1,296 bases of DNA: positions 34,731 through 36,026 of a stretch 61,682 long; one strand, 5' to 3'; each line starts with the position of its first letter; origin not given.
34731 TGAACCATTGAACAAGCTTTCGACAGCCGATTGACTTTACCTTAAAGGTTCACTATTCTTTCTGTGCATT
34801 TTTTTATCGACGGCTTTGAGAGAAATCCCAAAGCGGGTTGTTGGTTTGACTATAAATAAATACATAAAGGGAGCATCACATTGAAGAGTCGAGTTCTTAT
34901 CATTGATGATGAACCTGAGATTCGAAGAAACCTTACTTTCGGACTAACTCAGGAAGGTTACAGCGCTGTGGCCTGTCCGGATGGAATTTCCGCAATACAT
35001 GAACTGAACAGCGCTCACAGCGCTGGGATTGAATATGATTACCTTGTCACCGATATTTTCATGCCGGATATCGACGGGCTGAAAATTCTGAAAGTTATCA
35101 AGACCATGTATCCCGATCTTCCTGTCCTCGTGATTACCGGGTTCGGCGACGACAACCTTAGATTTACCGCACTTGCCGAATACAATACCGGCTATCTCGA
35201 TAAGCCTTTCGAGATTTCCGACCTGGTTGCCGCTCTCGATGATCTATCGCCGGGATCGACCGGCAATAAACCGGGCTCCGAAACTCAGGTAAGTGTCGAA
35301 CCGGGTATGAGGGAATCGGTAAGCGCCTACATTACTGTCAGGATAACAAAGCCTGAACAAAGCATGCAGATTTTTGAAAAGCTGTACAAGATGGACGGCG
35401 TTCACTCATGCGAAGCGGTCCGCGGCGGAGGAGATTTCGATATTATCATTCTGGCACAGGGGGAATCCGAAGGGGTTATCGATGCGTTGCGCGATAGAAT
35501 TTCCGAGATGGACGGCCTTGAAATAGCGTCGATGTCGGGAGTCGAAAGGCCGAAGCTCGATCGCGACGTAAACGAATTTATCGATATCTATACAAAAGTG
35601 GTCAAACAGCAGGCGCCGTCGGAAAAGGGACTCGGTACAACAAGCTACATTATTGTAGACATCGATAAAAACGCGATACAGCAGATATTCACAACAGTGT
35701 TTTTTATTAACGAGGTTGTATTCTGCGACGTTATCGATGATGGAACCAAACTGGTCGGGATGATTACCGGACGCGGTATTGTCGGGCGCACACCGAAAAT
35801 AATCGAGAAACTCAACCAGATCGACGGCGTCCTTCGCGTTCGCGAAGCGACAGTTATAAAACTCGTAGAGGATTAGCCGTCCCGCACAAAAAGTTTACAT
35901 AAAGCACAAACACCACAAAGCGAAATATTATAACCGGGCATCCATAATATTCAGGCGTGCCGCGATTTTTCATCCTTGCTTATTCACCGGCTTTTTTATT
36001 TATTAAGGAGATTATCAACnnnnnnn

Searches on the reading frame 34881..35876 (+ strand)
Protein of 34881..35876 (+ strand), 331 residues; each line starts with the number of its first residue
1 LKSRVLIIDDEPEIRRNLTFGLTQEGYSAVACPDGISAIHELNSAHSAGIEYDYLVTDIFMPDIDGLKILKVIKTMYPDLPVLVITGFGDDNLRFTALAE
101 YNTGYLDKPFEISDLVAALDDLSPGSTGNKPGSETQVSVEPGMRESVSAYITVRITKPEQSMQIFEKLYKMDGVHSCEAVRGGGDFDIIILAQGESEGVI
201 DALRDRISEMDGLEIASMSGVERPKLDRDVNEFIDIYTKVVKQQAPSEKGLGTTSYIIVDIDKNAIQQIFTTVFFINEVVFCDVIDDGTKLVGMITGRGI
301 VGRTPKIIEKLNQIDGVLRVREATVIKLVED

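Call 15: search_protein_families(library=pfam, proteins=[window:34881-35876:+], max_evalue=0.0001)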
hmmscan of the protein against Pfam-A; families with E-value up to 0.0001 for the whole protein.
window:34881-35876:+ (331 aa): 1 family
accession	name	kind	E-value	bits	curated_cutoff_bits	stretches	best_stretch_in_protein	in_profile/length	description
PF00072.30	Response_reg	-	1.3e-23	83.7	30.2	1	5-119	1-110/111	Response regulator receiver domain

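Call 45: find_homologous_proteins(query=window:34881-35876:+, max_evalue=0.00001)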
Query window:34881-35876:+ (331 aa): 845 proteins with E <= 0.00001 among 3732 candidates; the best 120 are listed.
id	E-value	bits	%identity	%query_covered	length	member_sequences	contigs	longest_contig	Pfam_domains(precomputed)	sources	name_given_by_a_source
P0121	2.8e-198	675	94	100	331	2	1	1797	PF00072.31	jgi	-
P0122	1.2e-171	588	84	100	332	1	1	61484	PF01037.29,PF00072.31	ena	-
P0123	8.1e-156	536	76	100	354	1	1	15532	PF01037.29,PF00072.31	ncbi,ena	-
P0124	4.4e-153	527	76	100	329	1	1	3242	PF01037.29,PF00072.31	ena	-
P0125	3.3e-152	524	75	100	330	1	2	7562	PF01037.29,PF03927.20,PF00072.31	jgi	jgi:two-component system chemotaxis response regulator CheY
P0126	5.5e-152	523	76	100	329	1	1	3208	PF01037.29,PF03927.20,PF00072.31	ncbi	-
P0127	5.9e-152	523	76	100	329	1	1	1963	PF01037.29,PF03927.20,PF00072.31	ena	-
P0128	8.3e-152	523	74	100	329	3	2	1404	PF01037.29,PF00072.31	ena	-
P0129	8.5e-152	523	75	100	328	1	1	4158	PF01037.29,PF00072.31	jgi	jgi:CheY-like chemotaxis protein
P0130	7.8e-151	520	75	100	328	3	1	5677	PF01037.29,PF00072.31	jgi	-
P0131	1.5e-150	519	75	100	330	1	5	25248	PF01037.29,PF03927.20,PF00072.31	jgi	jgi:two-component system chemotaxis response regulator CheY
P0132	5.2e-150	517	72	100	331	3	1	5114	PF01037.29,PF00072.31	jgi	-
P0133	6.0e-150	517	73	100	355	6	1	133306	PF01037.29,PF00072.31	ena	-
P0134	6.9e-150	516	74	100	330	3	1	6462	PF01037.29,PF00072.31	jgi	jgi:CheY-like chemotaxis protein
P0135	1.0e-149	516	72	100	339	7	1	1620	PF01037.29,PF00072.31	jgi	jgi:CheY-like chemotaxis protein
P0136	1.3e-149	516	74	100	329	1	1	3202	PF01037.29,PF03927.20,PF00072.31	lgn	-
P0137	1.6e-149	515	75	100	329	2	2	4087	PF01037.29,PF03927.20,PF00072.31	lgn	-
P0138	2.0e-149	515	73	100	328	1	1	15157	PF01037.29,PF03927.20,PF00072.31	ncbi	-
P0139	2.6e-149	515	73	100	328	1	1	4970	PF01037.29,PF00072.31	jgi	jgi:CheY-like chemotaxis protein/nitrate reductase NapAB chaperone NapD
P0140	2.7e-149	515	75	100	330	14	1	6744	PF01037.29,PF00072.31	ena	-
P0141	3.0e-149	514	74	100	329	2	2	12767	PF01037.29,PF03927.20,PF00072.31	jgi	-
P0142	5.1e-149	514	73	100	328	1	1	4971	PF01037.29,PF00072.31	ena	-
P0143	5.4e-149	514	72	100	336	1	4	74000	PF01037.29,PF00072.31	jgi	jgi:CheY-like chemotaxis protein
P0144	6.7e-149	513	73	100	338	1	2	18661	PF01037.29,PF00072.31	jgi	jgi:CheY-like chemotaxis protein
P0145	7.4e-149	513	73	100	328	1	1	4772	PF01037.29,PF00072.31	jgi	-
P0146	8.8e-149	513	75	100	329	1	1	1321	PF01037.29,PF03927.20,PF00072.31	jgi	jgi:two-component system chemotaxis response regulator CheY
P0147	1.2e-148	512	73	100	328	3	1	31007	PF01037.29,PF00072.31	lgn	-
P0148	1.3e-148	512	74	100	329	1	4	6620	PF01037.29,PF03927.20,PF00072.31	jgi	jgi:CheY-like chemotaxis protein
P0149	1.3e-148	512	76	100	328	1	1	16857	PF01037.29,PF03927.20,PF00072.31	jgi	jgi:two-component system chemotaxis response regulator CheY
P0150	1.8e-148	512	73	100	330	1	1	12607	PF01037.29,PF00072.31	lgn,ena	-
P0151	2.6e-148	511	72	100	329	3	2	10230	PF01037.29,PF00072.31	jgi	jgi:CheY-like chemotaxis protein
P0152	2.8e-148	511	73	100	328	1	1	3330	PF01037.29,PF00072.31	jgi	jgi:CheY-like chemotaxis protein/nitrate reductase NapAB chaperone NapD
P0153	3.4e-148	511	73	100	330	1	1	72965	PF01037.29,PF00072.31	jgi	-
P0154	4.4e-148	511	75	100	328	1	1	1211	PF01037.29,PF03927.20,PF00072.31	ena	-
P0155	4.5e-148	511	74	100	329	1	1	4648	PF01037.29,PF03927.20,PF00072.31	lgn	-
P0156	6.2e-148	510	75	100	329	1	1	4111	PF01037.29,PF03927.20,PF00072.31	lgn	-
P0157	7.7e-148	510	73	100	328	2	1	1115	PF01037.29,PF00072.31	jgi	jgi:CheY-like chemotaxis protein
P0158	7.8e-148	510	73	100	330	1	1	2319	PF01037.29,PF00072.31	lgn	-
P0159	8.7e-148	510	72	100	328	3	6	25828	PF01037.29,PF00072.31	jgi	jgi:CheY-like chemotaxis protein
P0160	1.1e-147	509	72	100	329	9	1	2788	PF01037.29,PF00072.31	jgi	jgi:two-component system chemotaxis response regulator CheY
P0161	1.2e-147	509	74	100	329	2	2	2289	PF01037.29,PF00072.31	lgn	-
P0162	1.3e-147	509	74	100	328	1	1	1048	PF01037.29,PF00072.31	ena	-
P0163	1.3e-147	509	71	100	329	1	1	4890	PF01037.29,PF00072.31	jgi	jgi:CheY-like chemotaxis protein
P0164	1.8e-147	509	73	100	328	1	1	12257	PF01037.29,PF00072.31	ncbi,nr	ncbi:MAG: response regulator [Candidatus Krumholzibacteria bacterium]|nr:response regulator [Candida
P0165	2.0e-147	508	72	100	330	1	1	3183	PF01037.29,PF00072.31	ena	-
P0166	2.1e-147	508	74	100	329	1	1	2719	PF01037.29,PF03927.20,PF00072.31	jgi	jgi:CheY-like chemotaxis protein/nitrate reductase NapAB chaperone NapD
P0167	2.4e-147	508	73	100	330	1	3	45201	PF01037.29,PF00072.31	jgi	-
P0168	3.3e-147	508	72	100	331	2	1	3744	PF01037.29,PF00072.31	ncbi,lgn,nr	ncbi:MAG: response regulator [Deltaproteobacteria bacterium]|nr:response regulator [Deltaproteobacte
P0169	3.5e-147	508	73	100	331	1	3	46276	PF01037.29,PF00072.31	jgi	jgi:CheY-like chemotaxis protein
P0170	4.1e-147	507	75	100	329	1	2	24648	PF01037.29,PF03927.20,PF00072.31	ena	-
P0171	7.6e-147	506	74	100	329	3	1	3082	PF01037.29,PF03927.20,PF00072.31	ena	-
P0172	1.1e-146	506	72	100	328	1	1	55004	PF01037.29,PF00072.31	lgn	-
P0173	1.5e-146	506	71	100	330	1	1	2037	PF01037.29,PF00072.31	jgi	jgi:CheY-like chemotaxis protein/nitrate reductase NapAB chaperone NapD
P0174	3.2e-146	504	72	100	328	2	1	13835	PF01037.29,PF00072.31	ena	-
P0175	4.0e-146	504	74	99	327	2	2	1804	PF01037.29,PF00072.31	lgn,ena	-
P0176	4.8e-146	504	72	100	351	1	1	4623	PF01037.29,PF00072.31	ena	-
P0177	9.3e-146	503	74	100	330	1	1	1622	PF01037.29,PF03927.20,PF00072.31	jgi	jgi:CheY-like chemotaxis protein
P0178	1.1e-145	503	72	100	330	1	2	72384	PF01037.29,PF00072.31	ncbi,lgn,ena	-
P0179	1.1e-145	503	71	100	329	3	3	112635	PF01037.29,PF00072.31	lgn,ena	-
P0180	1.2e-145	503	72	100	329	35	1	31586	PF01037.29,PF00072.31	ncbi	-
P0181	1.2e-145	503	74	100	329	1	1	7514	PF01037.29,PF03927.20,PF00072.31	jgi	-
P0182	1.2e-145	502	71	100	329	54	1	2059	PF01037.29,PF00072.31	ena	-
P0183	1.3e-145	502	71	100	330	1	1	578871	PF01037.29,PF00072.31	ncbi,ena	-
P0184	1.4e-145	502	71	100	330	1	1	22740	PF01037.29,PF00072.31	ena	-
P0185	2.4e-145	502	71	100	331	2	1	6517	PF01037.29,PF00072.31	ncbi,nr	ncbi:MAG: response regulator [Deltaproteobacteria bacterium]|nr:response regulator [Deltaproteobacte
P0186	2.4e-145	502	72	100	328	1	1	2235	PF01037.29,PF03927.20,PF00072.31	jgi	jgi:CheY-like chemotaxis protein/nitrate reductase NapAB chaperone NapD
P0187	2.6e-145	501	71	100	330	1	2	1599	PF01037.29,PF00072.31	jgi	-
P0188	2.8e-145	501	72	100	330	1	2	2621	PF01037.29,PF00072.31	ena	-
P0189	3.2e-145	501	71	100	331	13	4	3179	PF01037.29,PF00072.31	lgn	-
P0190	3.3e-145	501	71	100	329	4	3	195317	PF01037.29,PF00072.31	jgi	-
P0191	3.4e-145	501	72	100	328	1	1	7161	PF01037.29,PF00072.31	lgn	-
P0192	3.6e-145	501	71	100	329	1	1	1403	PF01037.29,PF00072.31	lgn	-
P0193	3.7e-145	501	70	100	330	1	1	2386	PF01037.29,PF00072.31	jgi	jgi:CheY-like chemotaxis protein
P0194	4.6e-145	501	70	100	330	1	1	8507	PF01037.29,PF00072.31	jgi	jgi:CheY-like chemotaxis protein/nitrate reductase NapAB chaperone NapD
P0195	6.0e-145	500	72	99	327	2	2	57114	PF01037.29,PF00072.31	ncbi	-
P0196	6.8e-145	500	72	100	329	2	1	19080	PF01037.29,PF00072.31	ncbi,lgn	-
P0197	9.7e-145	500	72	100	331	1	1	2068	PF01037.29,PF00072.31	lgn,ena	-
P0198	1.6e-144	499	72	100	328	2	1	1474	PF01037.29,PF00072.31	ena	-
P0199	1.7e-144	499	72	100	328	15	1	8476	PF01037.29,PF03927.20,PF00072.31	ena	-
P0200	2.2e-144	498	72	100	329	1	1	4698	PF01037.29,PF00072.31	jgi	jgi:CheY-like chemotaxis protein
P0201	2.4e-144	498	71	100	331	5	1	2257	PF01037.29,PF00072.31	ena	-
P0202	2.6e-144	498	71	100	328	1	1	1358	PF01037.29,PF00072.31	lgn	-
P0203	2.9e-144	498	71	100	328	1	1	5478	PF01037.29,PF00072.31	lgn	-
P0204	3.2e-144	498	71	100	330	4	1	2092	PF01037.29,PF00072.31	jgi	-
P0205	3.6e-144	498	71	100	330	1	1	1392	PF01037.29,PF00072.31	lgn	-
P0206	4.0e-144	498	72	100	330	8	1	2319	PF01037.29,PF03927.20,PF00072.31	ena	-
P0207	4.1e-144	498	73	100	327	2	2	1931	PF01037.29,PF00072.31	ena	-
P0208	4.2e-144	497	72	100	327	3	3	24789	PF01037.29,PF00072.31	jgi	jgi:CheY-like chemotaxis protein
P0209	4.3e-144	497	70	100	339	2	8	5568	PF01037.29,PF00072.31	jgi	jgi:DNA-binding response OmpR family regulator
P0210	5.5e-144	497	71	100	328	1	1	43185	PF01037.29,PF00072.31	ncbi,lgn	ncbi:MAG: response regulator [Candidatus Aegiribacteria sp.]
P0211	7.4e-144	497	71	100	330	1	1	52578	PF01037.29,PF03927.20,PF00072.31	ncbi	ncbi:MAG: response regulator [Candidatus Eisenbacteria bacterium]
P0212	8.8e-144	496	71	100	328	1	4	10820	PF01037.29,PF03927.20,PF00072.31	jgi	jgi:CheY-like chemotaxis protein/nitrate reductase NapAB chaperone NapD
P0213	9.4e-144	496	72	100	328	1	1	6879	PF01037.29,PF03927.20,PF00072.31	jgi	jgi:CheY-like chemotaxis protein/nitrate reductase NapAB chaperone NapD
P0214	1.0e-143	496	71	100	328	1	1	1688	PF01037.29,PF03927.20,PF00072.31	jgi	jgi:CheY-like chemotaxis protein/nitrate reductase NapAB chaperone NapD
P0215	1.0e-143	496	71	100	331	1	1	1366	PF01037.29,PF00072.31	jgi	jgi:DNA-binding response OmpR family regulator/translation elongation factor EF-1beta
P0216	1.1e-143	496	71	100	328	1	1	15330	PF01037.29,PF03927.20,PF00072.31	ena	-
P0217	1.2e-143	496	71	100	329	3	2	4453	PF01037.29,PF00072.31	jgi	jgi:CheY-like chemotaxis protein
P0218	1.2e-143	496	71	100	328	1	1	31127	PF01037.29,PF03927.20,PF00072.31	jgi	jgi:two-component system cell cycle response regulator CpdR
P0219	1.4e-143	496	71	100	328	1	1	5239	PF01037.29,PF00072.31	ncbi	-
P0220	1.4e-143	496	72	99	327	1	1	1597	PF01037.29,PF03927.20,PF00072.31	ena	-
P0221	1.6e-143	496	70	100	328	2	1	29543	PF01037.29,PF00072.31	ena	-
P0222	1.8e-143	495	73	100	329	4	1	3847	PF01037.29,PF03927.20,PF00072.31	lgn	-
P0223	2.3e-143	495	70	100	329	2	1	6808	PF01037.29,PF00072.31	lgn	-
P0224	2.4e-143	495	71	100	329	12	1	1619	PF01037.29,PF00072.31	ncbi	-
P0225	3.1e-143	495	72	99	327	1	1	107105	PF01037.29,PF03927.20,PF00072.31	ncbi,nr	ncbi:MAG: response regulator [Candidatus Krumholzibacteriota bacterium]|nr:response regulator [Candi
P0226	3.3e-143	495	71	100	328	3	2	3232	PF01037.29,PF00072.31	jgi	-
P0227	3.6e-143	494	70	100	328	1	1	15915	PF01037.29,PF00072.31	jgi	jgi:CheY-like chemotaxis protein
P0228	4.1e-143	494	71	100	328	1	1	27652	PF01037.29,PF00072.31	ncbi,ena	-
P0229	4.3e-143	494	69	100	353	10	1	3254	PF01037.29,PF03927.20,PF00072.31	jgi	jgi:CheY-like chemotaxis protein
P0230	5.1e-143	494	69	100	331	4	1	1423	PF01037.29,PF00072.31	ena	-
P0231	6.2e-143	494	70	100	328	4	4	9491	PF01037.29,PF00072.31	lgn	-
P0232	9.0e-143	493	71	100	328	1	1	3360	PF01037.29,PF00072.31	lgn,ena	-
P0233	9.8e-143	493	70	100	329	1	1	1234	PF01037.29,PF03927.20,PF00072.31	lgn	-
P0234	1.0e-142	493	71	100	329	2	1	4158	PF01037.29,PF03927.20,PF00072.31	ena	-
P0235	1.1e-142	493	70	100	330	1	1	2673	PF01037.29,PF00072.31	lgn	-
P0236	1.4e-142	492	71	100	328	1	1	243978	PF01037.29,PF00072.31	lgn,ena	-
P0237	1.4e-142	492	71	100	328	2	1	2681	PF01037.29,PF00072.31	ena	-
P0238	1.4e-142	492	71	100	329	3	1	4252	PF01037.29,PF00072.31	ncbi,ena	-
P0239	1.5e-142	492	71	100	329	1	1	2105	PF01037.29,PF03927.20,PF00072.31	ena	-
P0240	1.7e-142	492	70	100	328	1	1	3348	PF01037.29,PF00072.31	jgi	-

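Call 52: predict_structure(alignment_id=A2)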
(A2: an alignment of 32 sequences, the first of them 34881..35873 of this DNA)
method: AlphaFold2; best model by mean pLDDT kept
length: 331 residues; sequences in the alignment: 32
mean_pLDDT: 60.9   pTM: 0.40
mean pLDDT of the five models: 60.9, 58.3, 55.6, 53.6, 52.0
residues with pLDDT >= 90: 1; 70-90: 120; 50-70: 122; < 50: 88
segments of 3 or more residues with pLDDT < 50: 61-64, 125-146, 179-184, 222-254, 297-304, 323-331
pLDDT, mean of each block of 10 residues (from residue 1): 78 73 77 71 77 78 54 75 71 62 71 80 44 25 42 75 73 60 52 67 87 72 37 43 33 53 65 55 54 48 53 69 41 32
secondary structure, 60 per line:
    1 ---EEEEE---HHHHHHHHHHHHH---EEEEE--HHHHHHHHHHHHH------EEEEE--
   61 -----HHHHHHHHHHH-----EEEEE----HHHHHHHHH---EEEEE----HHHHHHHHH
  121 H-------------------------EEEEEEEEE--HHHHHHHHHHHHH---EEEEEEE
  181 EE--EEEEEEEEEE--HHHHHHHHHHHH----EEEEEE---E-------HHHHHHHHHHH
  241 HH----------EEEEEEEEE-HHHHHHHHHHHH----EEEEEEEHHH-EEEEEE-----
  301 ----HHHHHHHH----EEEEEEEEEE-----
elements in order: E4-8 H12-24 E28-32 H35-47 E54-58 H66-76 E82-86 H91-99 E103-107 H112-121 E147-155 H158-170 E174-182 E185-194 H197-208 E213-218 H230-242 E253-261 H263-274 E279-285 E290-295 H305-312 E317-326

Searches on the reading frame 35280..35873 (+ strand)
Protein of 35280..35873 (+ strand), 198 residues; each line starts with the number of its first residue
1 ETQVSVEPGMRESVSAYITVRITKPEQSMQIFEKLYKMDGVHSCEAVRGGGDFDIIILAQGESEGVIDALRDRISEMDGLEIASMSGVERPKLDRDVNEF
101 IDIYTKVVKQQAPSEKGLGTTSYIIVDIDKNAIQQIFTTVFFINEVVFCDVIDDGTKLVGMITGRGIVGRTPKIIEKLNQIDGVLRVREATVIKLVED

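Call 42: search_protein_families(library=pfam, proteins=[window:35280-35873:+], max_evalue=10)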
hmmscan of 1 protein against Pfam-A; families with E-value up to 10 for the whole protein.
seq(198 aa): 4 families
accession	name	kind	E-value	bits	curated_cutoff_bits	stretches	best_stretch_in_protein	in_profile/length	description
PF01037.27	AsnC_trans_reg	-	0.00052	20.3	25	1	27-81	10-63/73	Lrp/AsnC ligand binding domain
PF03927.19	NapD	-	0.0047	17.4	28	0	170-187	50-67/76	NapD protein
PF18152.6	DAHP_snth_FXD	-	0.051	13.8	27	1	55-90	2-36/67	DAHP synthase ferredoxin-like domain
PF22629.2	ACT_AHAS_ss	-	0.054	14.1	27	1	15-42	39-66/67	AHAS small subunit-like ACT domain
